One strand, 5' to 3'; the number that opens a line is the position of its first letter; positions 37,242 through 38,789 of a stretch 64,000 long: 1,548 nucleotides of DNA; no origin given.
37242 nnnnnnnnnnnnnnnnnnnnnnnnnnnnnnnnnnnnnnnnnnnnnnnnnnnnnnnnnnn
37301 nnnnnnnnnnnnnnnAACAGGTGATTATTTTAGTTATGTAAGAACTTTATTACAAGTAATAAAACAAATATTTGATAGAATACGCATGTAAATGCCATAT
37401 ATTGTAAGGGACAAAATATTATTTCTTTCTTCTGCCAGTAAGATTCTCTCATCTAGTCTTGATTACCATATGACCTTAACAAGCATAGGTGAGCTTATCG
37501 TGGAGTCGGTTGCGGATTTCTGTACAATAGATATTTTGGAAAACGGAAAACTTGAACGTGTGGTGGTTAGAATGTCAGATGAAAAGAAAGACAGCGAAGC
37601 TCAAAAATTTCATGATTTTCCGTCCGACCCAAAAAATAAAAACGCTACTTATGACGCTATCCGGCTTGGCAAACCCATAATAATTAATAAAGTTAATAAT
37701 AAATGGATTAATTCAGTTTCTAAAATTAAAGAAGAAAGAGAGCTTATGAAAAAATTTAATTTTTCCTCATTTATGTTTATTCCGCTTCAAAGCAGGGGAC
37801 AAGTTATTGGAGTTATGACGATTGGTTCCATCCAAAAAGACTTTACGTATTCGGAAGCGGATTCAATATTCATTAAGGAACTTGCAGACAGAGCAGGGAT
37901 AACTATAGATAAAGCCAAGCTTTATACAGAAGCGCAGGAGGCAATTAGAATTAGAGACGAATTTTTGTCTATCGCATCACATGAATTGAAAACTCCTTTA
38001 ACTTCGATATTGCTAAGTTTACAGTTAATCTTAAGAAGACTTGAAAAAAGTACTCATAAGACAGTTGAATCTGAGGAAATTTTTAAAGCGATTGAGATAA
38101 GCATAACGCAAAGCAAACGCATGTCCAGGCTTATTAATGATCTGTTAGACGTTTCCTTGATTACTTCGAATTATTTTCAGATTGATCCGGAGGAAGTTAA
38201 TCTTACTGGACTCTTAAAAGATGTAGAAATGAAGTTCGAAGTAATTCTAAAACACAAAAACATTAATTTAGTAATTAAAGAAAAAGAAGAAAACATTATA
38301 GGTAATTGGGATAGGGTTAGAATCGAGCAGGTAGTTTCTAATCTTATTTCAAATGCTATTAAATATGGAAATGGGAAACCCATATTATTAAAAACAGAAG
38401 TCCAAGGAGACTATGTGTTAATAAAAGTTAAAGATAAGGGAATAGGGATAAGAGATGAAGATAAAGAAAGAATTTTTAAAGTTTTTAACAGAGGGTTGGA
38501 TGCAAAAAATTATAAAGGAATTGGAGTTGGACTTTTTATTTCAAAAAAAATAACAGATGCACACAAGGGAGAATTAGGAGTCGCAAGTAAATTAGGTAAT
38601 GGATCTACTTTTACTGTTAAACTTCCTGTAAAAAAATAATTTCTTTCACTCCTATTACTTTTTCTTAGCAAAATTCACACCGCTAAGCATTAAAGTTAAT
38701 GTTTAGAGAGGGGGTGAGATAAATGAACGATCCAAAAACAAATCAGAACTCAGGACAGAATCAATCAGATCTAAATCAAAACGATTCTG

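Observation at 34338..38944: Stress-response module: KGG peptide, YflT-like membrane protein and a two-component pair split by a divergent aminotransferase-like gene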

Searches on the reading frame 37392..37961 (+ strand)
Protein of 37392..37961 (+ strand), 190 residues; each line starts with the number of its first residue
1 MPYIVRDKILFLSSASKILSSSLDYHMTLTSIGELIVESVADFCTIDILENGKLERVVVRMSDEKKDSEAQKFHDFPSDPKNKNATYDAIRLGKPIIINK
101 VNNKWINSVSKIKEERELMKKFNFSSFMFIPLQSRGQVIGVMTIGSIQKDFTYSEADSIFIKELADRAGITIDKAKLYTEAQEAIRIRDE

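Call 80: search_solved_structures(query=window:37392-37961:+, max_evalue=1, show_alignments=0)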
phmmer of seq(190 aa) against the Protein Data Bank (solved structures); distinct sequences matched with E-value up to 1: 15.
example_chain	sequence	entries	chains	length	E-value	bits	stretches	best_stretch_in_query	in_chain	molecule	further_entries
3o5y_A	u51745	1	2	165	0.00028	23.9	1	115-181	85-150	Sensor protein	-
4g3w_A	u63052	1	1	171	0.00051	23.1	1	10-145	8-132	Transcriptional regulator nlh1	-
4g3k_A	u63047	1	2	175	0.00053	23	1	10-145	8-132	Transcriptional regulator nlh1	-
2vzw_A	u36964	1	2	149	0.0054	19.7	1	125-181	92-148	PROBABLE HISTIDINE KINASE RESPONSE REGULATOR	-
2w3d_A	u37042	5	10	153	0.06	16.3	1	126-181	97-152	TWO COMPONENT SENSOR HISTIDINE KINASE DEVS (GAF FAMILY PROTEIN)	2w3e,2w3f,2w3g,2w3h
2y79_A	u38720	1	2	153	0.06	16.3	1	126-181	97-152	REDOX SENSOR HISTIDINE KINASE RESPONSE REGULATOR DEVS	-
2y8h_A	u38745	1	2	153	0.06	16.3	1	126-181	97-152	TWO COMPONENT SENSOR HISTIDINE KINASE DEVS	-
4ynr_A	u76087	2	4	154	0.06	16.3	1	126-181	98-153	Redox sensor histidine kinase response regulator DevS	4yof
2qyb_A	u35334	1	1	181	0.092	15.7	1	48-189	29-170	Membrane protein, putative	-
5w10_A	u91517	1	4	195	0.27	14.2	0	93-178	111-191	cGMP-specific phosphodiesterase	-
3lyl_A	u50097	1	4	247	0.28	14.2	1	131-177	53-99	3-oxoacyl-(Acyl-carrier-protein) reductase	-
3eea_A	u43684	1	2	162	0.44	13.5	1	125-179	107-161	GAF domain/HD domain protein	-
6oap_A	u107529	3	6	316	0.65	13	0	117-183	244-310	Dual sensor histidine kinase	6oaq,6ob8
3ci6_A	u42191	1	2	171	0.72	12.8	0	123-170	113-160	Phosphoenolpyruvate-protein phosphotransferase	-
3oov_A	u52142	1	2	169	0.99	12.4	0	117-175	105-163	Methyl-accepting chemotaxis protein, putative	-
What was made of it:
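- Tried and rejected: Comparing the GAF domain with solved structures gave only generic GAF hits (E >= 3e-4) and no clue to the ligand (call 80).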

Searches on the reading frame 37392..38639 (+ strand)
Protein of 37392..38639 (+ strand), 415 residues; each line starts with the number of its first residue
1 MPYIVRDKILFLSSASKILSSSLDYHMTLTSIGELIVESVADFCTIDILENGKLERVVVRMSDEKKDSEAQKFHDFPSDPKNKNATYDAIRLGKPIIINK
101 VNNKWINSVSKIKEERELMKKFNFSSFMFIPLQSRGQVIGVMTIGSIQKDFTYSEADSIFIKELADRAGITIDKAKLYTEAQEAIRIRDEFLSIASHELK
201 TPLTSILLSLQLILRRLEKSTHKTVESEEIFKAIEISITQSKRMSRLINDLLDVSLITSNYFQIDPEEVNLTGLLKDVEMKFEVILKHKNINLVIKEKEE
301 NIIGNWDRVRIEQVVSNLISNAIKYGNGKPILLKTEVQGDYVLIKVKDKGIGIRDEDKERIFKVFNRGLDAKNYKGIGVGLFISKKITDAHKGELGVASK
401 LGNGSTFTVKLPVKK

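Call 3: search_protein_families(library=pfam, proteins=[window:37392-38639:+], max_evalue=1)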
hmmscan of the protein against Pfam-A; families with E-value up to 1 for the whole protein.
window:37392-38639:+ (415 aa): 7 families
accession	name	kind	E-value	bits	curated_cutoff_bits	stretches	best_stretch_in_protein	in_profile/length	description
PF02518.31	HATPase_c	-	6.8e-26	91.3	26.4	1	307-414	2-110/111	Histidine kinase-, DNA gyrase B-, and HSP90-like ATPase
PF00512.31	HisKA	-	3.5e-15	56.3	26.9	1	188-258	2-64/66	His Kinase A (phospho-acceptor) domain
PF13185.12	GAF_2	-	2.1e-09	38.1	28.6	1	29-173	8-136/136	GAF domain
PF01590.32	GAF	-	3e-08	34.7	22.4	1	54-172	19-133/133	GAF domain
PF13492.12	GAF_3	-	3.3e-06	28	27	1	122-173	78-128/129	GAF domain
PF13581.12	HATPase_c_2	-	0.00017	22.1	27.4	1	310-391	31-112/127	Histidine kinase-like ATPase domain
PF23679.1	UPA-FIIND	-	0.075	14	27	1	210-307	18-114/117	UPA-FIIND domain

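Call 4: search_protein_families(library=ncbifam, proteins=[window:37392-38639:+], max_evalue=1)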
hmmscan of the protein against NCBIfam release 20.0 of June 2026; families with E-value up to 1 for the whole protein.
window:37392-38639:+ (415 aa): 89 families (the best 25 are shown)
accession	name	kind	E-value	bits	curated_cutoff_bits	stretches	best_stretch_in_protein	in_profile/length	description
NF047874.1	MASE3_PAS_HK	subfamily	3.1e-49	168.3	560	1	99-414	312-626/655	MASE3 domain-containing sensor histidine kinase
NF046044.1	PnpS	equivalog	5.6e-46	157.3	400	1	179-412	161-390/390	two-component system histidine kinase PnpS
NF033092.0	HK_WalK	equivalog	3.2e-44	151.5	725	1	96-413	281-594/594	cell wall metabolism sensor histidine kinase WalK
NF040691.1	MtrAB_MtrB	equivalog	7.4e-43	147.3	450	1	182-413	265-492/507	MtrAB system histidine kinase MtrB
TIGR02956.1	TMAO_torS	equivalog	1.5e-42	145.8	676.5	1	174-414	450-683/967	TMAO reductase system sensor histidine kinase/response regulator TorS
TIGR02966.1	phoR_proteo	equivalog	1.9e-41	142.2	334.2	1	179-411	105-333/333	phosphate regulon sensor histidine kinase PhoR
NF041947.1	LuxQ_Vibrio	equivalog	4.6e-39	134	1200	1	179-414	463-697/843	quorum-sensing autoinducer 2 sensor kinase/phosphatase LuxQ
NF041735.1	hist_kin_RppB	equivalog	7.4e-38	130.5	400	1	189-412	217-438/438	two-component system sensor histidine kinase RppB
NF045595.1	HK_scytonemin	equivalog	1.1e-36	126.5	865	1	150-414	377-636/637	scytonemin biosynthesis sensor histidine kinase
NF006800.0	PRK09303.1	equivalog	2e-36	125.8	342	1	181-414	144-378/383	histidine kinase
NF041880.1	EPS_EpsF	equivalog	4.2e-36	124.5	900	1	172-412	257-492/492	response regulator EpsF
NF033091.0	HK_VanS_ACDEFG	equivalog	1.2e-34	119.8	400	1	173-412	59-293/293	vancomycin resistance histidine kinase VanS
NF008099.0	PRK10841.1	equivalog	1.5e-34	119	920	1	179-413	461-690/949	two-component system sensor histidine kinase RcsC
NF008302.0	PRK11091.1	equivalog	2.3e-34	118.7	838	1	173-414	267-506/779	aerobic respiration two-component sensor histidine kinase ArcB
NF041832.1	near_NosP_CTERM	subfamily_domain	4e-33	115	400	1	188-414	7-226/370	NahK/ErcS family hybrid sensor histidine kinase/response regulator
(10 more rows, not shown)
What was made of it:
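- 37392..38639 (+): soluble GAF-HisKA-HATPase_c histidine kinase. Calls 3 and 4.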
